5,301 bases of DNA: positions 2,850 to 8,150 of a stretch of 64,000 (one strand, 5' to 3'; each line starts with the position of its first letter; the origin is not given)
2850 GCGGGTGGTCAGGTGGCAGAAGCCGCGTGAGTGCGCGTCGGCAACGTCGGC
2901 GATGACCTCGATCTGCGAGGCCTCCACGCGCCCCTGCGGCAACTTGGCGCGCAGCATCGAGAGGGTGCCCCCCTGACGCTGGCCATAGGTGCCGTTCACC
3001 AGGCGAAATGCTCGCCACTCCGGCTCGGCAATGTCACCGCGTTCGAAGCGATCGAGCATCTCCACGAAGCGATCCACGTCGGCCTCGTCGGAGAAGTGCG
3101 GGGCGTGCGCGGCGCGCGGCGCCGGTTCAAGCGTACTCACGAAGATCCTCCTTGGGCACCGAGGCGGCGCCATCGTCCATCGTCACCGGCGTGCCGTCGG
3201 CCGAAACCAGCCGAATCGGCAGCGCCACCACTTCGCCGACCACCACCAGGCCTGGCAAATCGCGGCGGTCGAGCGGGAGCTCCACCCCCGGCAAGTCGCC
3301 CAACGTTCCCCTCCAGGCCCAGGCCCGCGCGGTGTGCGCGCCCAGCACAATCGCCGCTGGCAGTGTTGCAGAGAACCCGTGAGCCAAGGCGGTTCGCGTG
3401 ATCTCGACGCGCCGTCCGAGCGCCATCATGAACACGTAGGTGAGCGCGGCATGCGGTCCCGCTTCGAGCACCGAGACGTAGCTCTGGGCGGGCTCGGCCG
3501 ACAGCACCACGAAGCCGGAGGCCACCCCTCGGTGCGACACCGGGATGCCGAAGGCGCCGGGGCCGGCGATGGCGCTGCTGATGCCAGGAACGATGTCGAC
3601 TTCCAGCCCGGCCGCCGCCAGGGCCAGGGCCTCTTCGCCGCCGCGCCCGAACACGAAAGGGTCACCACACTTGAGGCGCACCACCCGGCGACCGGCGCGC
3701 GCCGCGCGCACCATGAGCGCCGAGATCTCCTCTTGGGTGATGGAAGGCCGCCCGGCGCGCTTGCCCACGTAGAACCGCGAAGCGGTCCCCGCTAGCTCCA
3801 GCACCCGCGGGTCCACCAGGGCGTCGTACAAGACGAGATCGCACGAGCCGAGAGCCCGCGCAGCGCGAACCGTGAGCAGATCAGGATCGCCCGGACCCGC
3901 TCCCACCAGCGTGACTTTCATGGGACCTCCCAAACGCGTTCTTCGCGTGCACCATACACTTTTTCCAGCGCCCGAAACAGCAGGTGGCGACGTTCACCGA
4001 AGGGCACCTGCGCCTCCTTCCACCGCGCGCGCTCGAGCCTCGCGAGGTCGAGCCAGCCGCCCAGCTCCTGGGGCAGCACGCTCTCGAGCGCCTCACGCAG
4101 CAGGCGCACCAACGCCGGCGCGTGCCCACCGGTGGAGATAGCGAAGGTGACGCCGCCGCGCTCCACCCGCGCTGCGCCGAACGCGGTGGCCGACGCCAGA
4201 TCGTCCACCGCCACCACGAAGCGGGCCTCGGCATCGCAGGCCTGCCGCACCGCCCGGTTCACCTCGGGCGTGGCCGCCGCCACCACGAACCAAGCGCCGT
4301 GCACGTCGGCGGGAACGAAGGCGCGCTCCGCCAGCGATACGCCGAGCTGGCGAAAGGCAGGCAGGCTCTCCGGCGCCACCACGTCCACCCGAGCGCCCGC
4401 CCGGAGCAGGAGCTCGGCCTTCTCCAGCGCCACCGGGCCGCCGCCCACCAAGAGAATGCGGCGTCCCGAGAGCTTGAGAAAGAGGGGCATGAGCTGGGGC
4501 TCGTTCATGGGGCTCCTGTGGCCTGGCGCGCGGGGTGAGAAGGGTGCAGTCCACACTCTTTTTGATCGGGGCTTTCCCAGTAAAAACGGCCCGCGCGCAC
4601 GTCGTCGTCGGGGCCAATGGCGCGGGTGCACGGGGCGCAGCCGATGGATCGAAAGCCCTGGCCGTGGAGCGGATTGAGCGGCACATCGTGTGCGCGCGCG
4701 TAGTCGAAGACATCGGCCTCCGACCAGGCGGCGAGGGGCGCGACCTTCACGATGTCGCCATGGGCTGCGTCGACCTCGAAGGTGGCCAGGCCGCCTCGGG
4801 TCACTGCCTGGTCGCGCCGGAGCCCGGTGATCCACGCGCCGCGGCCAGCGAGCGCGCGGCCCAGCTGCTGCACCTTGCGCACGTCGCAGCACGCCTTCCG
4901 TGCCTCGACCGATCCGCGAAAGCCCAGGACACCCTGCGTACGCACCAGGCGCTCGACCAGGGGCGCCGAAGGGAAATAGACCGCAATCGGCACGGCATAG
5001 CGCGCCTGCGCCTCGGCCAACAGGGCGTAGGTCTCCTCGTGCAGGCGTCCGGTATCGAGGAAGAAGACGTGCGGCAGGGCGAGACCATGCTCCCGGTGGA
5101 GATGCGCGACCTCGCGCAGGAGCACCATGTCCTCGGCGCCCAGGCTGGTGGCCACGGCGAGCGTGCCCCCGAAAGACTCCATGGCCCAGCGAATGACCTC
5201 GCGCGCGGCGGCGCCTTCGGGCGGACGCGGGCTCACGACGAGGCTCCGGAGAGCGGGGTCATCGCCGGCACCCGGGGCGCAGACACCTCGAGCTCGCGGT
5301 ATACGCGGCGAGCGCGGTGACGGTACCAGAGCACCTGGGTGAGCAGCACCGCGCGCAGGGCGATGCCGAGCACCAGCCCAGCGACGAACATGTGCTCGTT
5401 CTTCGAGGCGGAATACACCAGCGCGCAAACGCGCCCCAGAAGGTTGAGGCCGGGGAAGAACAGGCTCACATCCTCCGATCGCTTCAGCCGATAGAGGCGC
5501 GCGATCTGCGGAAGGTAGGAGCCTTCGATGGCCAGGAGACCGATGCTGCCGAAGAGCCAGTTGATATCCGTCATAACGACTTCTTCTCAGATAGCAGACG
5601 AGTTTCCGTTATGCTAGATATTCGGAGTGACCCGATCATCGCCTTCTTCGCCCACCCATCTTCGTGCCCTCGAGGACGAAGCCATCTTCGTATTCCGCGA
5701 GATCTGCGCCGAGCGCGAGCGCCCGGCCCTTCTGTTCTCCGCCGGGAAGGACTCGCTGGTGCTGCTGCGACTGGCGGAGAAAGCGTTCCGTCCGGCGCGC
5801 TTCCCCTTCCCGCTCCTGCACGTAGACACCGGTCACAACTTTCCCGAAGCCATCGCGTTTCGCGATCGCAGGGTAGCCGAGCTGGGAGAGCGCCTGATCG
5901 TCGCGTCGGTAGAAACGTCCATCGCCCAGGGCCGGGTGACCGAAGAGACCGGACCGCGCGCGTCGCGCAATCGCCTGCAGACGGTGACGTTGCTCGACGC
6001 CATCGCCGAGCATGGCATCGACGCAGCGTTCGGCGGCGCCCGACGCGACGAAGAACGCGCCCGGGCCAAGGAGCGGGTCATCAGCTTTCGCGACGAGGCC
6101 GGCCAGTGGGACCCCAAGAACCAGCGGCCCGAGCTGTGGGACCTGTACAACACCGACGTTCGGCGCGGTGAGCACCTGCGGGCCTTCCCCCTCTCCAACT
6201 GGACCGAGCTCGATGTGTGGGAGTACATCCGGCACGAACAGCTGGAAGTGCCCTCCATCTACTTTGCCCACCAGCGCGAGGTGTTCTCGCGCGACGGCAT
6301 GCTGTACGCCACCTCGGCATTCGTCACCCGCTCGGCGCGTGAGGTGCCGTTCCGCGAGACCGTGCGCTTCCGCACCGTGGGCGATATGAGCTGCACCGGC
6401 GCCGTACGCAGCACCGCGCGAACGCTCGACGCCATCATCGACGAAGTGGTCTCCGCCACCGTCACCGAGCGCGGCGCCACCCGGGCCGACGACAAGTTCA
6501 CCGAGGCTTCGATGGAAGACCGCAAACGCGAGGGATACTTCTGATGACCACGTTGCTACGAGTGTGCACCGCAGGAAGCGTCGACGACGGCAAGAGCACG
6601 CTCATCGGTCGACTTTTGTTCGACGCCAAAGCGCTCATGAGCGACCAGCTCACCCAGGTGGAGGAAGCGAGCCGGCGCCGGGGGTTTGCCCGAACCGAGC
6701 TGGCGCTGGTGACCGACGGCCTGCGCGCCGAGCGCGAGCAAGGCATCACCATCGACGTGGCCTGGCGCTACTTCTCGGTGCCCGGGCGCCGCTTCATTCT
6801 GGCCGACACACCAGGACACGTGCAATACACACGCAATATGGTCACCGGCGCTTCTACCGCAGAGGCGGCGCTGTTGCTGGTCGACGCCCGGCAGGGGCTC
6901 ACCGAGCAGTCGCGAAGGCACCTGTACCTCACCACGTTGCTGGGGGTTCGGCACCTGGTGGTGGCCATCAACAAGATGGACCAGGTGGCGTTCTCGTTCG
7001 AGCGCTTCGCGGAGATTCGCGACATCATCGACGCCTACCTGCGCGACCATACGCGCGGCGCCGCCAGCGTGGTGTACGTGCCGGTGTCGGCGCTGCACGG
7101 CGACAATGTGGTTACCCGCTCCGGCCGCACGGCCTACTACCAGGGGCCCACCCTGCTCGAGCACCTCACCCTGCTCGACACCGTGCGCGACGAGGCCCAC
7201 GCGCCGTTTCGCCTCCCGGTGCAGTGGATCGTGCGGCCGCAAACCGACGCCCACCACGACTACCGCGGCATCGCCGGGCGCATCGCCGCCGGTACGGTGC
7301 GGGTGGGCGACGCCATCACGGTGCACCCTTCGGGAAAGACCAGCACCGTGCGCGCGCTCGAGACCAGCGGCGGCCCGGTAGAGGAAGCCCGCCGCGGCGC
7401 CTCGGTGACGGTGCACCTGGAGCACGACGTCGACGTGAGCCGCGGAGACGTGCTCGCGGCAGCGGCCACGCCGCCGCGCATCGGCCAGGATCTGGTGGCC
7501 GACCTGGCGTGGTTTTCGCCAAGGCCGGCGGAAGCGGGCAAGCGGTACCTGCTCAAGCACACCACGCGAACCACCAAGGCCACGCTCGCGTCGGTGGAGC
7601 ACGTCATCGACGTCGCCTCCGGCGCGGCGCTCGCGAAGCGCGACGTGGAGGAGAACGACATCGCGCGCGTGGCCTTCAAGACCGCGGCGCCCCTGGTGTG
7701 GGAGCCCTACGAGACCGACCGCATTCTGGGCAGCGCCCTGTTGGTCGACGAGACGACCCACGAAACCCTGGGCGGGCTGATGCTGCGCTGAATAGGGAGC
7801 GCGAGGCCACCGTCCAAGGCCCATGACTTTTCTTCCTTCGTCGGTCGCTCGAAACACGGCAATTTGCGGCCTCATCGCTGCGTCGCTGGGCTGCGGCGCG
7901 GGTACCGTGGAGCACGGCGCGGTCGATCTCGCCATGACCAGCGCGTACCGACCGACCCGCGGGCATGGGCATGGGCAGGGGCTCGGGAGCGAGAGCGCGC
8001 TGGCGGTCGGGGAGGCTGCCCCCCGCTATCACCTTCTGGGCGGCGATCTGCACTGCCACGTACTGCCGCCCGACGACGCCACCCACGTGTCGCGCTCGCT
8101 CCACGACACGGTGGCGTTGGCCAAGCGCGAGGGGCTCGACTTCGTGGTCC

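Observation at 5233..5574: PQ-loop (SemiSWEET-like) small membrane protein translationally coupled at the head of the sulfate-assimilation operon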

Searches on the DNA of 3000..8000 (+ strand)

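Call 8: search_dna_similar(query=window:3000-8000:+, collection=plasmids, mode=near, max_rows=5)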
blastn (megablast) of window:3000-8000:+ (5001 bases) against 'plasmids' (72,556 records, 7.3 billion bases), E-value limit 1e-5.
Records with a match: 3; places in all: 3; records where one place covers at least 80% of the query: 0.
Best place of each record, by identity: 60-80% 3.
By first word of the organism name: Mesorhizobium 2; Streptomyces 1.
By predicted mobility (MOB-suite, as given by PLSDB): non-mobilizable 2; conjugative 1.
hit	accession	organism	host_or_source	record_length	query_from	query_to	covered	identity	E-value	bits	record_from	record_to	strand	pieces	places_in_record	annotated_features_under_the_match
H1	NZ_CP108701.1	Streptomyces sp. NBC_01006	-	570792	3696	3990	6%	78.6%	9e-45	191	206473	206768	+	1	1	GTP-binding protein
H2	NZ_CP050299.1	Mesorhizobium huakuii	Oxytropis kamtschatica,cell ...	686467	3715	3898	4%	76.3%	2e-16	97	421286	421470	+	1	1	cysN: sulfate adenylyltransferase subunit CysN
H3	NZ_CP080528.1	Mesorhizobium sp. AR07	Oxytropis sp.,Cell culture,root nodule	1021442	3715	3898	4%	75.8%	1e-14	92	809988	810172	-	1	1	record has no annotation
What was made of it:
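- Tried and rejected: A megablast search against plasmids returned only weak cysN-type matches (call 8).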

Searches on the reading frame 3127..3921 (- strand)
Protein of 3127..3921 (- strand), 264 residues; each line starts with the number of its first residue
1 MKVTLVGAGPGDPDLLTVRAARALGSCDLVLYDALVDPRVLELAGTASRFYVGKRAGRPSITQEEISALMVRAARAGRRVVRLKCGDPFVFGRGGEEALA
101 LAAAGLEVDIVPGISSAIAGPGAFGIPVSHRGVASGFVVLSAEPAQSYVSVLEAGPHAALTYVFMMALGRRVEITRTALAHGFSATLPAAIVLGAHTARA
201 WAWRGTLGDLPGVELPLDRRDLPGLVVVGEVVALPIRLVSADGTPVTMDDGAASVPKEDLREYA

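Call 5: search_protein_families(library=pfam, proteins=[window:3127-3921:-], max_evalue=1)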
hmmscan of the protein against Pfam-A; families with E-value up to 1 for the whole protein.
window:3127-3921:- (264 aa): 1 family
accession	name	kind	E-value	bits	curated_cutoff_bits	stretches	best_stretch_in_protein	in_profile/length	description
PF00590.25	TP_methylase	-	3.5e-42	145.2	27.8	1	2-210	1-211/212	Tetrapyrrole (Corrin/Porphyrin) Methylases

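Call 6: search_protein_families(library=ncbifam, proteins=[window:3127-3921:-], max_evalue=1)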
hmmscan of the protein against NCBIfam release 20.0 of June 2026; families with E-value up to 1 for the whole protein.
window:3127-3921:- (264 aa): 28 families (the best 25 are shown)
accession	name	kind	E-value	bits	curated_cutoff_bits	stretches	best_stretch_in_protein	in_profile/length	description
NF004790.0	PRK06136.1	subfamily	3.5e-69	233.2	198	1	1-234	4-239/250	uroporphyrinogen-III C-methyltransferase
TIGR01469.1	cobA_cysG_Cterm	equivalog_domain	4.9e-69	232.7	185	1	2-234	2-236/238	uroporphyrinogen-III C-methyltransferase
NF007922.1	PRK10637.1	equivalog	6e-67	226.5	400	1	2-233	218-450/450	siroheme synthase CysG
NF005524.0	PRK07168.1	equivalog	1.7e-34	119.2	603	1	3-236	5-239/474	uroporphyrin-III C-methyltransferase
TIGR01465.1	cobM_cbiF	equivalog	4e-30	104.9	259.65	1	3-232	1-227/247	precorrin-4 C(11)-methyltransferase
NF012017.0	PRK15473.1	equivalog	8.6e-18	64.6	408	1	2-210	9-215/257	cobalt-precorrin-4 methyltransferase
TIGR01467.1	cobI_cbiL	equivalog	5.1e-13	49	163.25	1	1-128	1-141/230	precorrin-2 C(20)-methyltransferase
NF004647.0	PRK05990.1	equivalog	9.1e-11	41.7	271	2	6-33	11-38/245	precorrin-2 C(20)-methyltransferase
TIGR01466.1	cobJ_cbiH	equivalog_domain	7.1e-09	35.6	246.35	1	4-131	2-125/239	precorrin-3B C(17)-methyltransferase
TIGR02467.1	CbiE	equivalog_domain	1.7e-07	30.9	92.9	1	5-117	1-104/204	precorrin-6y C5,15-methyltransferase (decarboxylating) subunit CbiE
NF004423.0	PRK05765.1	equivalog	2e-07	30.8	332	1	1-130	3-128/247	precorrin-3B C(17)-methyltransferase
NF004058.0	PRK05576.1-1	equivalog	5.8e-07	29.2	239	1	6-119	7-130/221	cobalt-factor II C(20)-methyltransferase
NF004457.0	PRK05787.1-5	equivalog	2.6e-06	26.8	302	1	3-117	30-136/252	cobalt-precorrin-7 (C(5))-methyltransferase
NF012022.0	PRK15478.1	equivalog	2.7e-06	27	425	1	4-230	3-223/241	precorrin-3B C(17)-methyltransferase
NF004063.0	PRK05576.1-6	equivalog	3.9e-06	26.3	235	1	1-129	1-135/235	cobalt-factor II C(20)-methyltransferase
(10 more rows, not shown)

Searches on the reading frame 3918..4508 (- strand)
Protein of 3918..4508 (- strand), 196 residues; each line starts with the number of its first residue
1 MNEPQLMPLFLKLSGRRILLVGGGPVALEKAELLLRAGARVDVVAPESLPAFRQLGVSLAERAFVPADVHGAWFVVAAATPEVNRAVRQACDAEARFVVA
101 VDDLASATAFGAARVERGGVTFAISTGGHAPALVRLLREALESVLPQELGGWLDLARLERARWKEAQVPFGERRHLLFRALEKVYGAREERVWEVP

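Call 5: search_protein_families(library=pfam, proteins=[window:3918-4508:-], max_evalue=1)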
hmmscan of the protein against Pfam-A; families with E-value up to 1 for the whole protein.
window:3918-4508:- (196 aa): 5 families
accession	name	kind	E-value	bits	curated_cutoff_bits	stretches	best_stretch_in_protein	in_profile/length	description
PF13241.12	NAD_binding_7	-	6.6e-22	78.5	22.1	1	9-105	1-96/104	Putative NAD(P)-binding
PF14824.11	Sirohm_synth_M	-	6.5e-05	22.8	25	1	122-143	6-27/28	Sirohaem biosynthesis protein central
PF07992.20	Pyr_redox_2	-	0.00031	20.7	26.1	1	9-61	136-187/291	Pyridine nucleotide-disulphide oxidoreductase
PF00070.33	Pyr_redox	-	0.0005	21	22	1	17-55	1-38/82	Pyridine nucleotide-disulphide oxidoreductase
PF01979.26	Amidohydro_1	-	0.12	12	25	1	99-154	29-83/345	Amidohydrolase family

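Call 6: search_protein_families(library=ncbifam, proteins=[window:3918-4508:-], max_evalue=1)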
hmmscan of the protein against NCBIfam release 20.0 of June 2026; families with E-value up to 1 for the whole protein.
window:3918-4508:- (196 aa): 11 families
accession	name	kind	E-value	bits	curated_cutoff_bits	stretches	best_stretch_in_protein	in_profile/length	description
TIGR01470.1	cysG_Nterm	subfamily_domain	9.6e-37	126.6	62.3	1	7-177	1-176/205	siroheme synthase, N-terminal domain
NF007922.1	PRK10637.1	equivalog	1.2e-36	126.7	400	1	7-182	2-184/450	siroheme synthase CysG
NF005222.0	PRK06718.1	equivalog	1.5e-23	83.5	204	1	6-189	2-189/203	NAD(P)-binding protein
NF005223.0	PRK06719.1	equivalog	1.7e-14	53.8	223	1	6-147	4-146/157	precorrin-2 dehydrogenase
NF004045.0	PRK05562.1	equivalog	5.6e-08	32.4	181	1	13-145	23-160/225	NAD(P)-dependent oxidoreductase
TIGR01318.1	gltD_gamma_fam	subfamily_domain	0.064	11.8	482.95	1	14-44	140-170/467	glutamate synthase, small subunit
NF009410.0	PRK12771.1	subfamily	0.1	11.1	516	1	13-44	136-167/566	NAD(P)-binding protein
NF042949.2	3PPDioc_HcaD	equivalog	0.12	11.1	450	1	14-52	141-179/386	3-phenylpropionate/cinnamic acid dioxygenase ferredoxin--NAD(+) reductase subunit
TIGR01768.1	GGGP-family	subfamily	0.15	11.6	113.25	1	4-44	167-207/224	geranylgeranylglyceryl phosphate synthase family protein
TIGR01292.1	TRX_reduct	equivalog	0.19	10.5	343.45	1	15-46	141-172/300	thioredoxin-disulfide reductase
NF045599.1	bili_reduct_long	exception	0.2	9.8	750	1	16-44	505-533/641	bilirubin reductase, long form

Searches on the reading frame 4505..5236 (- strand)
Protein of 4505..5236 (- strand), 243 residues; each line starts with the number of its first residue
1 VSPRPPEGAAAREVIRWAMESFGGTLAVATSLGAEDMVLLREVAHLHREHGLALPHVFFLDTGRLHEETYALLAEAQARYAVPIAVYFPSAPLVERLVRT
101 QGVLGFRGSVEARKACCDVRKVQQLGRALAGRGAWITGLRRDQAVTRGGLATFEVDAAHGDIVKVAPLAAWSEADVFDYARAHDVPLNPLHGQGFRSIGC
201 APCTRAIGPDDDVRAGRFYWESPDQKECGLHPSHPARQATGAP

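Call 5: search_protein_families(library=pfam, proteins=[window:4505-5236:-], max_evalue=1)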
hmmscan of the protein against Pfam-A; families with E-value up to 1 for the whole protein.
window:4505-5236:- (243 aa): 1 family
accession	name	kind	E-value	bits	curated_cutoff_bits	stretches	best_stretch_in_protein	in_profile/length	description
PF01507.26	PAPS_reduct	-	2.9e-42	145.1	22.5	1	26-206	2-175/175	Phosphoadenosine phosphosulfate reductase domain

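Call 6: search_protein_families(library=ncbifam, proteins=[window:4505-5236:-], max_evalue=1)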
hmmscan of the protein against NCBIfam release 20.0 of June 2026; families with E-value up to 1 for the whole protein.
window:4505-5236:- (243 aa): 15 families
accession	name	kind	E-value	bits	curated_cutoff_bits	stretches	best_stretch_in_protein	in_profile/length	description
NF002537.0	PRK02090.1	equivalog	2.7e-70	236.8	154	1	7-233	24-240/244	phosphoadenylyl-sulfate reductase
TIGR02055.1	APS_reductase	subfamily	2.4e-63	213.5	235.3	1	31-230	1-194/194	adenylylsulfate reductase, thioredoxin dependent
TIGR00424.1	APS_reduc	equivalog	4.4e-50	170.6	553.2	1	8-232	100-324/464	5'-adenylylsulfate reductase, thioredoxin-independent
TIGR00434.1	cysH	subfamily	6.3e-44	150.4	165.1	1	11-231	1-213/214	phosophoadenylyl-sulfate reductase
TIGR02057.1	PAPS_reductase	equivalog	1.9e-39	135.9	254.2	1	9-231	11-224/224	phosphoadenosine phosphosulfate reductase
NF010367.0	PRK13795.1-2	equivalog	2.3e-09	36.3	456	1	14-203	233-415/584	hypothetical protein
NF003587.0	PRK05253.1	subfamily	1.2e-07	31.3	195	1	152-190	170-208/301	sulfate adenylyltransferase subunit CysD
NF006351.0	PRK08576.1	equivalog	1.5e-06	27.1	290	1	117-204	314-402/436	hypothetical protein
NF006327.0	PRK08557.1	equivalog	1.8e-06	27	366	1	57-207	210-358/415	hypothetical protein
NF010366.0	PRK13795.1-1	equivalog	2.9e-06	25.7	745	1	57-207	297-447/667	hypothetical protein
NF009214.0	PRK12563.1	equivalog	1.7e-05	24.4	413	1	155-191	188-224/317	sulfate adenylyltransferase subunit CysD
NF010368.0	PRK13795.1-3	equivalog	5.6e-05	21.6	588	1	55-206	274-423/635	hypothetical protein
TIGR02039.1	CysD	subfamily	6e-05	22.8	396.6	1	153-190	163-200/294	sulfate adenylyltransferase, small subunit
NF010369.0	PRK13795.1-4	equivalog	0.0057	14.9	1086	1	10-204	238-429/633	hypothetical protein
NF053577.1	HAN_nuclease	equivalog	0.27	9.6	840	1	48-98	303-354/612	Hef-associated nuclease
